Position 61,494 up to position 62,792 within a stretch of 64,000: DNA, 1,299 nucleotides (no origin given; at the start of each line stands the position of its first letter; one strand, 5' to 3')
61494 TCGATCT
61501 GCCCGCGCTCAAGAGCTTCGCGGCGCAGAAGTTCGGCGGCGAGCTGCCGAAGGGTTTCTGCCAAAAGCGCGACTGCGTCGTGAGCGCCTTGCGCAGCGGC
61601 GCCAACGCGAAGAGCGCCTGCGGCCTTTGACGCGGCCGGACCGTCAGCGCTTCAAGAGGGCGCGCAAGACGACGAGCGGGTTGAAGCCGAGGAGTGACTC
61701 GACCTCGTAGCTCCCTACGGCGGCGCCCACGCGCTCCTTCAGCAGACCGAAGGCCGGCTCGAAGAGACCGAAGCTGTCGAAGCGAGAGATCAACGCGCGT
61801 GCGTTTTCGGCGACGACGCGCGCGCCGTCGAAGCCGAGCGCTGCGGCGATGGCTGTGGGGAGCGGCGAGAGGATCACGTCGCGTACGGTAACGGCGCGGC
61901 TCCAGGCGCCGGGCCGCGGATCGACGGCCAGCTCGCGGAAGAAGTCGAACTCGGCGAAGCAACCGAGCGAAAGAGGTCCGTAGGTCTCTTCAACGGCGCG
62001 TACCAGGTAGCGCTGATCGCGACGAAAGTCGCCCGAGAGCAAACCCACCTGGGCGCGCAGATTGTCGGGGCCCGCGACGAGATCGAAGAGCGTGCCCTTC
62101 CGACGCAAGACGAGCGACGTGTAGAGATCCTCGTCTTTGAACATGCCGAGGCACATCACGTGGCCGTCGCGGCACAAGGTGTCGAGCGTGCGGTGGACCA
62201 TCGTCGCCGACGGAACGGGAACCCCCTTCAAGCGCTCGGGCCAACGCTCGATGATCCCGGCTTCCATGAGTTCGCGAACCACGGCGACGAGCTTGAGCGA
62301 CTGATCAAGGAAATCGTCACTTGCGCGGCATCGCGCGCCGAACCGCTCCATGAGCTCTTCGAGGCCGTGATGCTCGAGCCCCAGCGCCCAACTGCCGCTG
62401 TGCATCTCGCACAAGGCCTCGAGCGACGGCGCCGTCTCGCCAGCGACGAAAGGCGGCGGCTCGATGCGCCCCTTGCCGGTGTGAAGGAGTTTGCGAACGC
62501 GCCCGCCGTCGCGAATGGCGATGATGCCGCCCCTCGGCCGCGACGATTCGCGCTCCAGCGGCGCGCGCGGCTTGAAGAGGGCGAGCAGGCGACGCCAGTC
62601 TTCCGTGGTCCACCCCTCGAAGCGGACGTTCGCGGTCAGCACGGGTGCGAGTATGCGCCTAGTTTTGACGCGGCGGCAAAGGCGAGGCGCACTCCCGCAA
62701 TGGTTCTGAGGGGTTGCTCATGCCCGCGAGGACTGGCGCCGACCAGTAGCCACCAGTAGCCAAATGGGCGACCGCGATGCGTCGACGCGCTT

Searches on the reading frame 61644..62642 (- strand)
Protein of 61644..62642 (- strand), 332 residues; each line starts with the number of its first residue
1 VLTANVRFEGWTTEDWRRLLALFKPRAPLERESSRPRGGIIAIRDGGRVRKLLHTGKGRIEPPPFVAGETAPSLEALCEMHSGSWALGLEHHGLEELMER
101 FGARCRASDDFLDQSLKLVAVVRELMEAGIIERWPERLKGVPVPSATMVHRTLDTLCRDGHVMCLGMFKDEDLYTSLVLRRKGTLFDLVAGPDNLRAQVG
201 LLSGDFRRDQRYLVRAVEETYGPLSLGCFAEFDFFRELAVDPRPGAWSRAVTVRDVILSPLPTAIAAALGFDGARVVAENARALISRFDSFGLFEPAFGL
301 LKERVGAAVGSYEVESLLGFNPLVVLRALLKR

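Call 5: search_protein_families(library=pfam, proteins=[window:61644-62642:-], max_evalue=1)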
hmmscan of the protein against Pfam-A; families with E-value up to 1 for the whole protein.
window:61644-62642:- (332 aa): 0 families

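Call 6: search_protein_families(library=ncbifam, proteins=[window:61644-62642:-], max_evalue=1)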
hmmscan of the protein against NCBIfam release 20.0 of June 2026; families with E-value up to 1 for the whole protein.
window:61644-62642:- (332 aa): 0 families

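Call 7: find_encoding_contigs(protein=window:61644-62642:-, flank=10000, max_places=6)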
Protein window:61644-62642:- (332 aa): 2 contigs read that carry it; 2 places shown.
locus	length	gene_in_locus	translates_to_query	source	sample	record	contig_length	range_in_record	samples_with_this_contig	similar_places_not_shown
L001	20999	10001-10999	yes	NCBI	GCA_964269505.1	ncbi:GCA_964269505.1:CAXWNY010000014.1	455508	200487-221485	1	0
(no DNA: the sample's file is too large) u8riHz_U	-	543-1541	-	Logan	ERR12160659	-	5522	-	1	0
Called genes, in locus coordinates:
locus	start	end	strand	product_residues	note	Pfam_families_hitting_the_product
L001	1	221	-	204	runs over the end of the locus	PF07879:PHB_acc_N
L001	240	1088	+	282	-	PF00005:ABC_tran, PF13304:AAA_21 (faint)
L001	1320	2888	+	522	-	-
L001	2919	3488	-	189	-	PF08534:Redoxin, PF00578:AhpC-TSA, PF00085:Thioredoxin, PF13098:Thioredoxin_2, PF13905:Thioredoxin_8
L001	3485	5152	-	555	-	PF00672:HAMP, PF00512:HisKA, PF02518:HATPase_c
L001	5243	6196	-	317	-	-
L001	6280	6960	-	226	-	-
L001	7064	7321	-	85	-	PF05402:PqqD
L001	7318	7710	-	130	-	PF13471:Transglut_core3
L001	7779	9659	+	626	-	PF00733:Asn_synthase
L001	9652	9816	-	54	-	-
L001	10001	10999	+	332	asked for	-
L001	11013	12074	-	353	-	-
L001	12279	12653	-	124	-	-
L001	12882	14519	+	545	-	-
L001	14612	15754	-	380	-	PF00491:Arginase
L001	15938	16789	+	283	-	-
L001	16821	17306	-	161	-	-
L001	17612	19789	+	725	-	PF10459:Peptidase_S46, PF13365:Trypsin_2 (faint)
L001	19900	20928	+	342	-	PF00657:Lipase_GDSL, PF13472:Lipase_GDSL_2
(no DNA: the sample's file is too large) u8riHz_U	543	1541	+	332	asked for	-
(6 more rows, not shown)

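Call 13: search_protein_families(library=ncbifam, proteins=[L001:7779-9659:+, L001:7318-7773:-, L001:7064-7321:-, L001:6280-6960:-, L001:5243-6196:-, L001:11013-12074:-, L001:2919-3488:-, L001:1320-2888:+, L001:240-1088:+], max_evalue=0.1)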
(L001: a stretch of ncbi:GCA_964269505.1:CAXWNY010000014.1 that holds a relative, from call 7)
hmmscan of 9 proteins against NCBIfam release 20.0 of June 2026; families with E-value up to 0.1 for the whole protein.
L001:7779-9659:+ (626 aa): 7 families
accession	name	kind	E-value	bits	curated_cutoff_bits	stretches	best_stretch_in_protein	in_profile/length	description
NF033561.1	macrolact_Ik_Al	subfamily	5.5e-20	71.5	300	1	146-526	151-498/561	albusnodin/ikarugamycin family macrolactam cyclase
TIGR01536.1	asn_synth_AEB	equivalog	1.7e-16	60.4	267.1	2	143-328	190-368/517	asparagine synthase (glutamine-hydrolyzing)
TIGR03104.1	trio_amidotrans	equivalog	5.4e-08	31.5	570.1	1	145-268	192-317/589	N-acetylglutaminylglutamine amidotransferase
NF033535.1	lass_lactam_cya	exception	1.1e-06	27.5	525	1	148-235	194-278/668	lasso peptide isopeptide bond-forming cyclase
NF006949.0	PRK09431.1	equivalog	0.0011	17.6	499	1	171-237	188-251/554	asparagine synthase B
TIGR03108.1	eps_aminotran_1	hypoth_equivalog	0.0016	17.2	816.9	1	148-282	195-328/628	XrtA/PEP-CTERM system amidotransferase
NF041251.2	omp10_alpha_prot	equivalog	0.016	15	100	1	554-588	38-72/124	outer membrane lipoprotein Omp10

L001:7318-7773:- (151 aa): 1 family
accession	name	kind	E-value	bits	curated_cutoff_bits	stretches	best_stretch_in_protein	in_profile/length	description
NF033537.1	lasso_biosyn_B2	equivalog_domain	3.5e-18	66.2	33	1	26-139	11-129/132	lasso peptide biosynthesis B2 protein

L001:7064-7321:- (85 aa): 6 families
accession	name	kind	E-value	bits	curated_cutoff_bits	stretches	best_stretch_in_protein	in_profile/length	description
NF033530.1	lasso_PqqD_Strm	exception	2.8e-13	49.9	70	1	7-81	2-77/78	lasso peptide biosynthesis PqqD family chaperone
TIGR04353.1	PqqD_rel_X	equivalog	3.4e-06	27.9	35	1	15-83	2-74/74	HPr-rel-A system PqqD family peptide chaperone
NF006740.0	PRK09268.1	equivalog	0.022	13.8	539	1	36-80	105-149/431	acetyl-CoA C-acetyltransferase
TIGR04248.1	SCM_PqqD_rel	equivalog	0.041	14.1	100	1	13-76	11-75/84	SynChlorMet cassette protein ScmD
NF038044.1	act_def_assoc_B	subfamily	0.061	13.8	45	1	4-74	2-55/63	actinodefensin-associated protein B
NF033536.1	lasso_PqqD_Bac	exception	0.089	12.9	80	1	7-83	10-87/88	lasso peptide biosynthesis PqqD family chaperone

L001:6280-6960:- (226 aa): 0 families

L001:5243-6196:- (317 aa): 0 families

L001:11013-12074:- (353 aa): 1 family
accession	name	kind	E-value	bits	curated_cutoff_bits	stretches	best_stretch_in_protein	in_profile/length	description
NF011925.1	PRK15396.1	subfamily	0.025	14.8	108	1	3-21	5-23/78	major outer membrane lipoprotein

L001:2919-3488:- (189 aa): 25 families
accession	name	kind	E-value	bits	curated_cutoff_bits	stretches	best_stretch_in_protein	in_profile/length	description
NF002854.0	PRK03147.1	subfamily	1.5e-30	106.4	170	1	20-183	8-167/176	thiol-disulfide oxidoreductase ResA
TIGR00385.1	dsbE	subfamily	3.7e-19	69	123.15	1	47-182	34-164/173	DsbE family thiol:disulfide interchange protein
TIGR01068.1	thioredoxin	equivalog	1e-18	67.3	96.8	2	78-126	14-61/101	thioredoxin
NF041054.1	WAxxUGC_long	equivalog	3.8e-18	65.9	300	1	46-168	77-194/354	ResA-like WAxxUGC motif-containing protein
NF011941.0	PRK15412.1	equivalog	2.9e-16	59.5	359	1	47-175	39-162/185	thiol:disulfide interchange protein DsbE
NF041202.1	StoA_CxxC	exception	1.1e-14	54.7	210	1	76-181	50-157/163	endospore biogenesis thiol-disulfide oxidoreductase StoA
NF047696.1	ThlDiSintTplARhiz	equivalog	4.9e-14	52.6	230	1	39-119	59-138/219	thiol:disulfide interchange protein TlpA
NF006898.0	PRK09381.1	equivalog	3.6e-12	46.6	138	1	80-126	23-68/109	thioredoxin TrxA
NF010625.0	PRK14018.1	equivalog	1.4e-08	33.8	522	1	58-180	38-164/521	bifunctional peptide-methionine (S)-S-oxide reductase MsrA/peptide-methionine (R)-S-oxide reductase MsrB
NF008229.0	PRK10996.1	equivalog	3.4e-08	33.3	125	1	79-123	53-96/141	thioredoxin TrxC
TIGR01126.1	pdi_dom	equivalog_domain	7.3e-08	32.7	107.2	1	78-119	14-57/105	protein disulfide-isomerase domain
NF006960.0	PRK09437.1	equivalog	3.2e-07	30.4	140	1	49-155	6-107/156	thioredoxin-dependent thiol peroxidase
TIGR01130.1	ER_PDI_fam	subfamily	1.1e-05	25.2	344.25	1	78-116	363-402/476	protein disulfide-isomerase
TIGR02661.1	MauD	equivalog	2.3e-05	24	188.6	1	50-180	49-169/189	methylamine dehydrogenase accessory protein MauD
NF053656.1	redoxin_TUGYCR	domain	0.0002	21.3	100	1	55-168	3-119/146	TUGYCR motif thioredoxin fold (seleno)protein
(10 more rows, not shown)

L001:1320-2888:+ (522 aa): 2 families
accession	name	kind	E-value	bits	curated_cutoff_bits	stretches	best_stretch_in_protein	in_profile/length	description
TIGR03300.1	assembly_YfgL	equivalog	0.00058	18.7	285.2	1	97-168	57-127/377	outer membrane protein assembly factor BamB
NF009476.0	PRK12839.1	equivalog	0.014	13.5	940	1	56-151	224-318/572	FAD-dependent oxidoreductase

L001:240-1088:+ (282 aa): 214 families (the best 25 are shown)
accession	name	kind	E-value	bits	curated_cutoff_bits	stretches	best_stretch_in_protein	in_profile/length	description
NF010068.0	PRK13548.1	equivalog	3.8e-75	252.4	261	1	21-260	7-246/261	heme ABC transporter ATP-binding protein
TIGR03873.1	F420-0_ABC_ATP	hypoth_equivalog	3e-68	229.9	372.4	1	30-257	11-237/256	putative F420-0 ABC transporter ATP-binding protein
NF007082.0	PRK09536.1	equivalog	1.7e-66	225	537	1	33-273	16-255/402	corrinoid ABC transporter ATPase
NF008409.0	PRK11231.1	equivalog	1.2e-57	195.2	375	1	21-257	4-238/255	Fe(3+) dicitrate ABC transporter ATP-binding protein FecE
NF052485.1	sider_ATP_EitC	equivalog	3.7e-56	190.4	485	1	32-255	14-233/251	siderophore ABC transporter ATP-binding protein EitC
NF010067.0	PRK13547.1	equivalog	1.9e-45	155.2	374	1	31-255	12-253/272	heme ABC transporter ATP-binding protein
NF040873.1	AztA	equivalog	3.3e-45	154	220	1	31-228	3-190/191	zinc ABC transporter ATP-binding protein AztA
NF007606.0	PRK10253.1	equivalog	3.4e-45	154.5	497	1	25-255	13-242/266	iron-enterobactin ABC transporter ATP-binding protein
TIGR02315.1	ABC_phnC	equivalog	9.1e-45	153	266.1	1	22-246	4-235/243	phosphonate ABC transporter ATP-binding protein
NF007863.0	PRK10575.1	equivalog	2e-44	151.9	433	1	32-255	23-246/265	Fe3+-hydroxamate ABC transporter ATP-binding protein FhuC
NF011630.0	PRK15056.1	equivalog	2e-41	142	393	1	23-254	10-238/274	manganese/iron ABC transporter ATP-binding protein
NF053840.1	MnTportMntADein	equivalog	2.5e-41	141.8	400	1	34-256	15-231/240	manganese ABC transporter ATP-binding protein MntA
TIGR03771.1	anch_rpt_ABC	equivalog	2.6e-41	141.8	268.8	1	42-256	2-211/223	anchored repeat-type ABC transporter ATP-binding subunit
NF002981.0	PRK03695.1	equivalog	4.8e-41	140.8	281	1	38-258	18-238/253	vitamin B12 ABC transporter ATP-binding protein BtuD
TIGR01188.1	drrA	subfamily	1.9e-39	135.7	312.45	1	35-244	8-211/302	daunorubicin resistance ABC transporter, ATP-binding protein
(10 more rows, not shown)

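Call 14: search_protein_families(library=pfam, proteins=[L001:7779-9659:+, L001:7318-7773:-, L001:7064-7321:-, L001:6280-6960:-, L001:5243-6196:-, L001:11013-12074:-, L001:2919-3488:-, L001:1320-2888:+, L001:240-1088:+], max_evalue=0.1)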
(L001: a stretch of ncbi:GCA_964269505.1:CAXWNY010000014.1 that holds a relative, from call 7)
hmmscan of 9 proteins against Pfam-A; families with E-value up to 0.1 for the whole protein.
L001:7779-9659:+ (626 aa): 1 family
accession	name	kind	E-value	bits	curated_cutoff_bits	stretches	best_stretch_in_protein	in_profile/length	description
PF00733.27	Asn_synthase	-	7.7e-15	55.8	21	1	196-545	2-310/354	Asparagine synthase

L001:7318-7773:- (151 aa): 1 family
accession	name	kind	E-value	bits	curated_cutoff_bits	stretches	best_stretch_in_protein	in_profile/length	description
PF13471.12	Transglut_core3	-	6e-18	65.3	26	1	43-138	17-114/117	Transglutaminase-like superfamily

L001:7064-7321:- (85 aa): 2 families
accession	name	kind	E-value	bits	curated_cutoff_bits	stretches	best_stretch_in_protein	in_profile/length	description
PF05402.18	PqqD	-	3.2e-09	37.4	23.4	1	18-81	2-66/67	Coenzyme PQQ synthesis protein D (PqqD)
PF12169.13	DNA_pol3_gamma3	-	0.014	15.6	24.4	1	37-83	18-68/143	DNA polymerase III subunits gamma and tau domain III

L001:6280-6960:- (226 aa): 0 families

L001:5243-6196:- (317 aa): 0 families

L001:11013-12074:- (353 aa): 1 family
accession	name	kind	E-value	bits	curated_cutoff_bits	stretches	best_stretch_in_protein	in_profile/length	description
PF03734.19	YkuD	-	0.0018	19.3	23.4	1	96-210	24-145/146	L,D-transpeptidase catalytic domain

L001:2919-3488:- (189 aa): 10 families
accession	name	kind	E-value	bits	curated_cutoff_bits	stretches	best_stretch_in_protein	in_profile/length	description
PF00578.27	AhpC-TSA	-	1.4e-26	93.3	26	1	50-170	2-123/124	AhpC/TSA family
PF08534.16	Redoxin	-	9.8e-26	90.7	26.6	1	49-177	2-137/148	Redoxin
PF13905.12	Thioredoxin_8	-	1.5e-15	57.7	27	1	78-168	1-94/94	Thioredoxin-like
PF00085.26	Thioredoxin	-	2.5e-12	47.2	23.5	1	79-126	19-65/103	Thioredoxin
PF13098.12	Thioredoxin_2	-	1.4e-08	35.5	27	1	77-184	4-103/104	Thioredoxin-like domain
PF00255.25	GSHPx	-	3.1e-05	23.9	27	1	69-120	12-62/108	Glutathione peroxidase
PF13728.12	TraF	-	0.00063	20.1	23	1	63-183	114-221/224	F plasmid transfer operon protein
PF13911.12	AhpC-TSA_2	-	0.0064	17.3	27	1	107-155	9-56/114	AhpC/TSA antioxidant enzyme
PF12357.13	PLD_C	-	0.0092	16.3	27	1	130-157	35-62/72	Phospholipase D C terminal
PF09695.16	YtfJ_HI0045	-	0.091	12.9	24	0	139-185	107-154/160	Bacterial protein of unknown function (YtfJ_HI0045)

L001:1320-2888:+ (522 aa): 1 family
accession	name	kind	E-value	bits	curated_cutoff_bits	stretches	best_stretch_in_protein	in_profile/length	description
PF13360.13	PQQ_2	-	0.0002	21.6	27.6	1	32-176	9-148/233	Outer membrane protein assembly factor BamB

L001:240-1088:+ (282 aa): 20 families
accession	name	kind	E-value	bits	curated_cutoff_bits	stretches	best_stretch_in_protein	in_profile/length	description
PF00005.33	ABC_tran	-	6.7e-34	117.9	25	1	37-184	2-136/137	ABC transporter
PF13304.12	AAA_21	-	1.6e-06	28.9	27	1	49-68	2-21/304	AAA domain, putative AbiEii toxin, Type IV TA system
PF02463.25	SMC_N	-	0.00014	21.8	40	0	46-64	24-42/220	RecF/RecN/SMC N terminal domain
PF13476.12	AAA_23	-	0.00064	20.8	27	1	46-74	19-47/201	AAA domain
PF13555.12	AAA_29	-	0.00074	19.6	27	1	39-74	15-50/61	P-loop containing region of AAA domain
PF13481.12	AAA_25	-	0.0011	19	27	1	26-100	16-77/195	AAA domain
PF13191.12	AAA_16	-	0.0012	19.8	32.6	1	46-205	24-162/167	AAA ATPase domain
PF13604.12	AAA_30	-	0.0031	17.7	27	1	42-80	12-52/191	AAA domain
PF03193.22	RsgA_GTPase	-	0.0073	16.6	30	1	38-76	99-136/174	RsgA GTPase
PF25199.1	nSTAND_NTPase5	-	0.01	16.1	34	1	32-71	21-66/145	Novel STAND NTPase 5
PF06414.18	Zeta_toxin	-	0.013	15.4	22.3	1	49-81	19-51/199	Zeta toxin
PF00004.35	AAA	-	0.018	15.9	21.2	0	51-102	3-49/131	ATPase family associated with various cellular activities (AAA)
PF13514.12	AAA_27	-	0.021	14.9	22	1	38-64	18-44/206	AAA domain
PF20703.3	nSTAND1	-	0.025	14.7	27.1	1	35-64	22-51/379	Novel STAND NTPase 1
PF13521.12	AAA_28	-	0.033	14.8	27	1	49-69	2-22/164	AAA domain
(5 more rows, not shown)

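Call 15: find_homologous_proteins(query=L001:7779-9656:+, max_evalue=1e-10)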
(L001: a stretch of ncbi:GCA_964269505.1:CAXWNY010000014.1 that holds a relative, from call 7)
Query L001:7779-9656:+ (626 aa): 143 proteins with E <= 1e-10 among 8000 candidates; the best 120 are listed.
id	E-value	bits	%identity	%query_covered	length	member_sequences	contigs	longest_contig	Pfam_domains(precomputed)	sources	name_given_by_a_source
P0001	0.0e+0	1378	99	100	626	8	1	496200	PF00733.28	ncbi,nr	ncbi:MAG: asparagine synthase [Myxococcales bacterium]|nr:asparagine synthase [Myxococcales bacteriu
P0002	1.5e-175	603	51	97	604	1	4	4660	PF00733.28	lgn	-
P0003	1.4e-159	550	50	92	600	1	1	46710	PF00733.28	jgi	jgi:asparagine synthase (glutamine-hydrolysing)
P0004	6.8e-153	528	49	92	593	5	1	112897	PF00733.28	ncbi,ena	-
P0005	1.5e-143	497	48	92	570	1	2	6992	PF00733.28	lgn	-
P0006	1.1e-141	491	45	96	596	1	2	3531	PF00733.28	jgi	jgi:asparagine synthase (glutamine-hydrolysing)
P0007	2.8e-139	483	45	96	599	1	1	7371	PF00733.28,PF02540.24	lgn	-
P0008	3.2e-139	483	46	92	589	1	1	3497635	PF00733.28,PF02540.24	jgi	jgi:asparagine synthase (glutamine-hydrolysing)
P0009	1.4e-135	471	44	94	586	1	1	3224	PF00733.28,PF02540.24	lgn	-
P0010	1.0e-134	468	45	92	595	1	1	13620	PF00733.28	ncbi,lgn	-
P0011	1.2e-134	468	45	92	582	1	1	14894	PF00733.28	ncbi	-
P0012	1.4e-133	465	44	94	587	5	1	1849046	PF00733.28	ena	-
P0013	1.7e-133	464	47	86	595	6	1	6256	PF00733.28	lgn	-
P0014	3.8e-133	463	46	88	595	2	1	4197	PF00733.28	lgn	-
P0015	6.9e-133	462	44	95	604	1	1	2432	PF00733.28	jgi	jgi:asparagine synthase (glutamine-hydrolysing)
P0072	2.9e-125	437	43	91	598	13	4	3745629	PF00733.28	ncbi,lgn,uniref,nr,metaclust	ncbi:asparagine synthase family [Afipia carboxidovorans OM5]|uniref:Putative asparagine synthase n=1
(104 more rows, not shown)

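Call 16: find_encoding_contigs(protein=P0004, flank=5000, max_places=2)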
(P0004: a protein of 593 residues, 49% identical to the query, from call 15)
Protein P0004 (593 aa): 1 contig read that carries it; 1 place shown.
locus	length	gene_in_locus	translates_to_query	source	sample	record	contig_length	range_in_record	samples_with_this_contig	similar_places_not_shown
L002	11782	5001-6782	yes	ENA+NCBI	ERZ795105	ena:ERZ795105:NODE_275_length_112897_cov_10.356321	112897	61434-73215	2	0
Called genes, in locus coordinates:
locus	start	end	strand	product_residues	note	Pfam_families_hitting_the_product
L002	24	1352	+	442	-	PF00202:Aminotran_3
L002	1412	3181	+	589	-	PF00664:ABC_membrane, PF00005:ABC_tran, PF02463:SMC_N (weak)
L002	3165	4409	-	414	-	PF25390:WD40_RLD, PF13540:RCC1_2, PF00415:RCC1, PF13540:RCC1_2, PF25390:WD40_RLD, PF13540:RCC1_2, PF00415:RCC1, PF13540:RCC1_2, +6 more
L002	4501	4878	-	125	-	PF13471:Transglut_core3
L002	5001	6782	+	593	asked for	PF00733:Asn_synthase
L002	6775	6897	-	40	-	-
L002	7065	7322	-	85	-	PF05402:PqqD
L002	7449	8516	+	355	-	PF00005:ABC_tran, PF13304:AAA_21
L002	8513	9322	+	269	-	PF01061:ABC2_membrane, PF06182:ABC2_membrane_6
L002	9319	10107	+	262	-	PF06182:ABC2_membrane_6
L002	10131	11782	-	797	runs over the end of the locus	PF00144:Beta-lactamase, PF07075:NamZ_N, PF20732:NamZ_C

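Call 17: find_encoding_contigs(protein=P0003, flank=5000, max_places=2)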
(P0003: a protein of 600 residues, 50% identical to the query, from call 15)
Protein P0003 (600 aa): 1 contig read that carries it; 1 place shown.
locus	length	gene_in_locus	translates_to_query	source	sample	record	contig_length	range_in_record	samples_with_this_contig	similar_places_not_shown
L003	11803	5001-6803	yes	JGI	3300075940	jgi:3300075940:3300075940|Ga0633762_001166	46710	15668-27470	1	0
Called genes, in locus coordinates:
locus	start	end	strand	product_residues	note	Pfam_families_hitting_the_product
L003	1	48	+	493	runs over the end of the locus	PF14356:DUF4403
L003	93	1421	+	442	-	PF00202:Aminotran_3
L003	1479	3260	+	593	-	PF00664:ABC_membrane, PF00005:ABC_tran, PF02463:SMC_N (weak)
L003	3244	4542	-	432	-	PF25390:WD40_RLD, PF13540:RCC1_2, PF00415:RCC1, PF13540:RCC1_2, PF00415:RCC1, PF13540:RCC1_2, PF25390:WD40_RLD, PF00415:RCC1, +6 more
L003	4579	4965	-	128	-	PF13471:Transglut_core3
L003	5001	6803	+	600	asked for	PF00733:Asn_synthase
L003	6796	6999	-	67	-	-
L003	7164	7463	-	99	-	PF05402:PqqD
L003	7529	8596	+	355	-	PF00005:ABC_tran, PF13304:AAA_21 (weak)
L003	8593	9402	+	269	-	PF01061:ABC2_membrane, PF06182:ABC2_membrane_6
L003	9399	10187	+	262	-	PF06182:ABC2_membrane_6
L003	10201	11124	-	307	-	PF02557:VanY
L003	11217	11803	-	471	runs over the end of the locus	PF11850:DUF3370 (faint)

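Call 18: find_encoding_contigs(protein=P0072, flank=5000, max_places=2)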
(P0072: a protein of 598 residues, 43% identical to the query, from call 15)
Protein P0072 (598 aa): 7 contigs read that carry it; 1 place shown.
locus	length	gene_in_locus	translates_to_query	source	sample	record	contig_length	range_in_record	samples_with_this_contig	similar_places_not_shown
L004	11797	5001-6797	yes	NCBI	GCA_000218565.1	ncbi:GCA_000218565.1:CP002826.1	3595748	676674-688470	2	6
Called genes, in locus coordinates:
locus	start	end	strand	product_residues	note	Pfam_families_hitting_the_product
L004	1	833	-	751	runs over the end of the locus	PF07730:HisKA_3 (weak), PF02518:HATPase_c (weak)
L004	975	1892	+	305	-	PF01135:PCMT, PF00398:RrnaAD (weak), PF13649:Methyltransf_25, PF08241:Methyltransf_11 (weak)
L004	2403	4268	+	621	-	PF00664:ABC_membrane, PF00005:ABC_tran, PF02463:SMC_N (weak)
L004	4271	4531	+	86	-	PF05402:PqqD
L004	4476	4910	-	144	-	PF13471:Transglut_core3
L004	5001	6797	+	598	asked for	PF00733:Asn_synthase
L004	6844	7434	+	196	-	PF01569:PAP2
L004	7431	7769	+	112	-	PF11345:DUF3147 (weak)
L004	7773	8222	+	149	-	-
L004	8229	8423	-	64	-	-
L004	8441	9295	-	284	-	PF23441:SDR, PF00106:adh_short, PF08659:KR, PF13561:adh_short_C2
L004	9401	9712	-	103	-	-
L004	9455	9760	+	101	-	-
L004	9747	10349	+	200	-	PF00857:Isochorismatase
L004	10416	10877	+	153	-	PF04120:Iron_permease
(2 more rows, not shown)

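Call 19: find_encoding_contigs(protein=P0008, flank=5000, max_places=2)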
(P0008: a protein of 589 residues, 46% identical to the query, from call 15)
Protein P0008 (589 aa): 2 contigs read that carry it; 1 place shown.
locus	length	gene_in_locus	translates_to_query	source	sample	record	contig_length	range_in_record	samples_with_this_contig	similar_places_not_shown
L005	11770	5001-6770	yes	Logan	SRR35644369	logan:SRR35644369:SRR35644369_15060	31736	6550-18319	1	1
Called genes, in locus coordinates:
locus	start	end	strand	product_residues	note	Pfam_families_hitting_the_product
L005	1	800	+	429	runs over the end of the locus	PF02931:Neur_chan_LBD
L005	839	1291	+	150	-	-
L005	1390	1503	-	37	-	-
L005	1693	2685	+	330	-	PF00005:ABC_tran, PF13304:AAA_21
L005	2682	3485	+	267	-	PF01061:ABC2_membrane, PF06182:ABC2_membrane_6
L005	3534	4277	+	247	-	PF06182:ABC2_membrane_6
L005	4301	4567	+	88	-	PF05402:PqqD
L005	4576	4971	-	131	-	PF13471:Transglut_core3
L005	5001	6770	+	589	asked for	PF00733:Asn_synthase, PF02540:NAD_synthase (weak), PF00733:Asn_synthase (weak)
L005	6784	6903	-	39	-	-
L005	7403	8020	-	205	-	-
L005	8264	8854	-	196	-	-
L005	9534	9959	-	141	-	PF07681:DoxX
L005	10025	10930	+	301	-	PF00126:HTH_1, PF03466:LysR_substrate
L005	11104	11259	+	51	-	-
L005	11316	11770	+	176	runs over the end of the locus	PF13302:Acetyltransf_3, PF00583:Acetyltransf_1 (weak)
